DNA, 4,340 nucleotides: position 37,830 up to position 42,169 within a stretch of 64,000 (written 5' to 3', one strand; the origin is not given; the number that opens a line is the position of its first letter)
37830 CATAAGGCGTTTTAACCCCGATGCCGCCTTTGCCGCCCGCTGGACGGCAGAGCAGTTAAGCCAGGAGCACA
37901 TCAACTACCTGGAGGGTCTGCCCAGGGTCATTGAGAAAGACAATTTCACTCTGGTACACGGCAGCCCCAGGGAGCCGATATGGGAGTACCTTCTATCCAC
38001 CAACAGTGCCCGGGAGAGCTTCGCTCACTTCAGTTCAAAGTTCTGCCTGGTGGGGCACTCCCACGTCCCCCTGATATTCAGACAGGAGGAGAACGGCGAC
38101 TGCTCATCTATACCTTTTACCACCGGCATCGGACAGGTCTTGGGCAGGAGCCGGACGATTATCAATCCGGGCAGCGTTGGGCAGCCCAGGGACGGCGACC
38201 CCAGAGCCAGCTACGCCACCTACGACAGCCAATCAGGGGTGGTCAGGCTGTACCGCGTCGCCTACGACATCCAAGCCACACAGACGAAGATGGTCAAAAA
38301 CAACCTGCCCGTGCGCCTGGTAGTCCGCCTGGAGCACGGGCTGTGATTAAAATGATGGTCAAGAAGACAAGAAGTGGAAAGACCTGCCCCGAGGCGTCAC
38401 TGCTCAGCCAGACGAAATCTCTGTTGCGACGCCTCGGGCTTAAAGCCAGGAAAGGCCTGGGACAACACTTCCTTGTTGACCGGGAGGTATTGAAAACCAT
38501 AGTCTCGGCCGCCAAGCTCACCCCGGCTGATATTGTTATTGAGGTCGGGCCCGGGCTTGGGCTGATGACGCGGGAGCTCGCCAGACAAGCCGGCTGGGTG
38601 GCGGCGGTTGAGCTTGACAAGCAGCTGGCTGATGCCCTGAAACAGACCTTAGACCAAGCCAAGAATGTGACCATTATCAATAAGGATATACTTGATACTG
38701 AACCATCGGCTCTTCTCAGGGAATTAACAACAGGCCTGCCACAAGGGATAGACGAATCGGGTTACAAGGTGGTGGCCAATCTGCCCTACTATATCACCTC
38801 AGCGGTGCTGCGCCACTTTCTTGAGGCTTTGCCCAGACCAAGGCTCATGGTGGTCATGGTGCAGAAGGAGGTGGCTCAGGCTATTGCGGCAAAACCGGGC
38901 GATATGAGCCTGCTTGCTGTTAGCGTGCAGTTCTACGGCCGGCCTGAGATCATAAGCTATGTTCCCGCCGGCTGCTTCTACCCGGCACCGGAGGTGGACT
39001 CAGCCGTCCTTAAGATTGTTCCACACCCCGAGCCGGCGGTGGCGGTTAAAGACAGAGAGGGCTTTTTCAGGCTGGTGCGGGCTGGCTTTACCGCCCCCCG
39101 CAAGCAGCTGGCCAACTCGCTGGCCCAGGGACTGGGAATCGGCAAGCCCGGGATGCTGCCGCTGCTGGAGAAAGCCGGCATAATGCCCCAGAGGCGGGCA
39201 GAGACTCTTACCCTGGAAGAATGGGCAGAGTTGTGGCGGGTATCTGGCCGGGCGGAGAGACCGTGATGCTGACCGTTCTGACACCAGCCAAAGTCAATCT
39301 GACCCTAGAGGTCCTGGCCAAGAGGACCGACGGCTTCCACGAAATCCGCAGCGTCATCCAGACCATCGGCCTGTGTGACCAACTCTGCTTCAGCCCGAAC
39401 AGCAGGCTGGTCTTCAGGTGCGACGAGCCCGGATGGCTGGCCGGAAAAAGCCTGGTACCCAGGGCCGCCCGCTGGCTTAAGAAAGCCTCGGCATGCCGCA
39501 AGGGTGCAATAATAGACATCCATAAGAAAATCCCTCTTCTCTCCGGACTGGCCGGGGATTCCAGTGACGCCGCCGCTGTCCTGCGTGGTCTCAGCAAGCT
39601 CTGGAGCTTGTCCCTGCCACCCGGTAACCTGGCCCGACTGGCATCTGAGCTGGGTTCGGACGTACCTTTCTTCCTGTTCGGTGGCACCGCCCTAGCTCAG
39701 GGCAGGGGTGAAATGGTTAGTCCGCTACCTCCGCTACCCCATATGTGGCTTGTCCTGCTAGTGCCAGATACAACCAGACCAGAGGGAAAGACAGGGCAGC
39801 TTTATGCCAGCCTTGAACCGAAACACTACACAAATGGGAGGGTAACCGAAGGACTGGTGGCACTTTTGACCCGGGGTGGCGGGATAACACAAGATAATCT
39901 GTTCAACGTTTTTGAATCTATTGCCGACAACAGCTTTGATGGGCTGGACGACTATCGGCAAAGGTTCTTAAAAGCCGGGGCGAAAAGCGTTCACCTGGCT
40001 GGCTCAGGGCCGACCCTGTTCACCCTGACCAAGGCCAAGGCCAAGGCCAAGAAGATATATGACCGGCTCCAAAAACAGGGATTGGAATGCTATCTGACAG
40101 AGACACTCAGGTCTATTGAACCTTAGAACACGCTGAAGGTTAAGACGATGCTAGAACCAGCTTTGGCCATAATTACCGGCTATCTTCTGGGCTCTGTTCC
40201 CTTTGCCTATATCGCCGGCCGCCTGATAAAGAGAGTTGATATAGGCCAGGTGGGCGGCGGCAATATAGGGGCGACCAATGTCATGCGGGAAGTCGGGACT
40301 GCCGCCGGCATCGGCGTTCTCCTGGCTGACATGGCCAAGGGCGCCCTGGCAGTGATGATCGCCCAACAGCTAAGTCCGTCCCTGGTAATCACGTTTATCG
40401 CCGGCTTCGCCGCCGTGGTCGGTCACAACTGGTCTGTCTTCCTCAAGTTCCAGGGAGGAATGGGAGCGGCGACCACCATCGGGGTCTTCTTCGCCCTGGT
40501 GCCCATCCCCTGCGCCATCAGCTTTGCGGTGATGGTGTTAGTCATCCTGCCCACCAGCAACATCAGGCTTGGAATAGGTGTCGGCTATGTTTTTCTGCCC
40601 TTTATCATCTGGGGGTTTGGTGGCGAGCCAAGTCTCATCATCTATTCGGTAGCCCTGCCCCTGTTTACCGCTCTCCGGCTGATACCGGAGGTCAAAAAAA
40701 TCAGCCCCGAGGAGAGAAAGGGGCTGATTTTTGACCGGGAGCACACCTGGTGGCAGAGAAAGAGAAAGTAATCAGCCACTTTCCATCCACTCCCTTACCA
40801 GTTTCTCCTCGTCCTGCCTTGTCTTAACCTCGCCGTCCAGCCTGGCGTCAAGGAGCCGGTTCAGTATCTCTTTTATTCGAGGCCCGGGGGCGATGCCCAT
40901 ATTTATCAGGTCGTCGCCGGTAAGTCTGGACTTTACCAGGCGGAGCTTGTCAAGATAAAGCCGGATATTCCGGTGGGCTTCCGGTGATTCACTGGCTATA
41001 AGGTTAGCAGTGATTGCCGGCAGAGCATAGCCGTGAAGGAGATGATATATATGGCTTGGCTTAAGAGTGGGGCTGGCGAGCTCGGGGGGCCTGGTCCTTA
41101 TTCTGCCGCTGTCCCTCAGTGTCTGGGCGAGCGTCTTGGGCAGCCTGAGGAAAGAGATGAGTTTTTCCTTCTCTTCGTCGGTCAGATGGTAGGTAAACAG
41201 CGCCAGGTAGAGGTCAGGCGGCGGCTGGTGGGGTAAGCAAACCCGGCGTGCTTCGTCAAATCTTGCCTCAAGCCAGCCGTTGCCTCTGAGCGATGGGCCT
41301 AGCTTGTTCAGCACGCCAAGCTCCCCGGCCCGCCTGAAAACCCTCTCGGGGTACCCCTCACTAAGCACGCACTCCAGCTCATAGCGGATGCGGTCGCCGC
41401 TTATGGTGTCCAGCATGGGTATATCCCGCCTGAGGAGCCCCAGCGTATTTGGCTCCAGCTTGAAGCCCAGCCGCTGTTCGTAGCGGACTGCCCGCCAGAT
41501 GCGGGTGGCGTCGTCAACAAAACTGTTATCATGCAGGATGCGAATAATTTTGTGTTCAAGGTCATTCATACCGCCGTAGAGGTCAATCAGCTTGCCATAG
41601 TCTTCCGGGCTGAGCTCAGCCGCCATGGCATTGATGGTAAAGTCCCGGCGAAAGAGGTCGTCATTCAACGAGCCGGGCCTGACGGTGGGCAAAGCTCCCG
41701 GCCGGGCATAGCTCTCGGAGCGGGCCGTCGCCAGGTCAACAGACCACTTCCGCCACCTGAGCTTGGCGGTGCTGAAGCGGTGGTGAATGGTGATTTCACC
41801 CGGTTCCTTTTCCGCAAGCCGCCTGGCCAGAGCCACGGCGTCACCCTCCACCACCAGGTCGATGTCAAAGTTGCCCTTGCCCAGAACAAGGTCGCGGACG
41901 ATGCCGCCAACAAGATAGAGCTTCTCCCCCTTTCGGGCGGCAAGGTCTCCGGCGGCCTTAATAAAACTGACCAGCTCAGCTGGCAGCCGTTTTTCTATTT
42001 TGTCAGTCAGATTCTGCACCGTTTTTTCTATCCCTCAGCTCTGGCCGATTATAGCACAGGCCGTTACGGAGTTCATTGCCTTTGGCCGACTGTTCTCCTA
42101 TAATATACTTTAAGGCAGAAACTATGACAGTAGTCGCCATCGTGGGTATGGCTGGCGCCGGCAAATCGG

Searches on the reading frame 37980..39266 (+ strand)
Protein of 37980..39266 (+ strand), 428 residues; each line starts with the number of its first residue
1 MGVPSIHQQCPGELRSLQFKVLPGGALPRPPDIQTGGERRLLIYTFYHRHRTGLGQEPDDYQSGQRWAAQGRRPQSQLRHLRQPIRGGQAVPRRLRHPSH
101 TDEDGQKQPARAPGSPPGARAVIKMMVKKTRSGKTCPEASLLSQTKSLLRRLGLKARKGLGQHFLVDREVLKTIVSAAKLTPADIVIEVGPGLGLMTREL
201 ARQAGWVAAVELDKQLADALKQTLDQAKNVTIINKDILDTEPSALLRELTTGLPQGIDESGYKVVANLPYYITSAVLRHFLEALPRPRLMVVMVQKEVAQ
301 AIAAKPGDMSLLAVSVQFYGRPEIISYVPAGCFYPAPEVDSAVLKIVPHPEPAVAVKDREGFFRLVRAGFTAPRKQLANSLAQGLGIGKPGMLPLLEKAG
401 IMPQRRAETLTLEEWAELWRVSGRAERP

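Call 53: search_protein_families(library=pfam, proteins=[window:37980-39266:+], max_evalue=0.00001)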
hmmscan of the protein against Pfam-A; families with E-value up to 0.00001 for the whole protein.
window:37980-39266:+ (428 aa): 1 family
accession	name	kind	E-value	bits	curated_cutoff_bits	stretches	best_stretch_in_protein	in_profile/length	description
PF00398.26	RrnaAD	-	3.9e-54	183.9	24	1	154-417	2-256/263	Ribosomal RNA adenine dimethylase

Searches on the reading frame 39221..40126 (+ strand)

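Call 53: search_protein_families(library=pfam, proteins=[window:39221-40126:+], max_evalue=0.00001)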
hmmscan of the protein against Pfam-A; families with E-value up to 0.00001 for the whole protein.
window:39221-40126:+ (301 aa): 2 families
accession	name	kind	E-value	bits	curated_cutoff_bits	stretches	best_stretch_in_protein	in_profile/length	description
PF00288.32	GHMP_kinases_N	-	1.7e-13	51.1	22.3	1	78-155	2-87/87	GHMP kinases N terminal domain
PF08544.19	GHMP_kinases_C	-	6.6e-09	36.5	21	1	226-287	23-83/85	GHMP kinases C terminal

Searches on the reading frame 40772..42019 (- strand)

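Call 54: search_protein_families(library=pfam, proteins=[window:40772-42019:-], max_evalue=0.00001)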
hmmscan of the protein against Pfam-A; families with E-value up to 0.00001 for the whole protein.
window:40772-42019:- (415 aa): 2 families
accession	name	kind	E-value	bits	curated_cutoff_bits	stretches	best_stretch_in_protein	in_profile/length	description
PF01743.26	PolyA_pol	-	1.2e-29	103.6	23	1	34-160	1-126/126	Poly A polymerase head domain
PF12627.12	PolyA_pol_RNAbd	-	5.2e-09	36.2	22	1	185-244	1-60/64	Probable RNA and SrmB- binding site of polymerase A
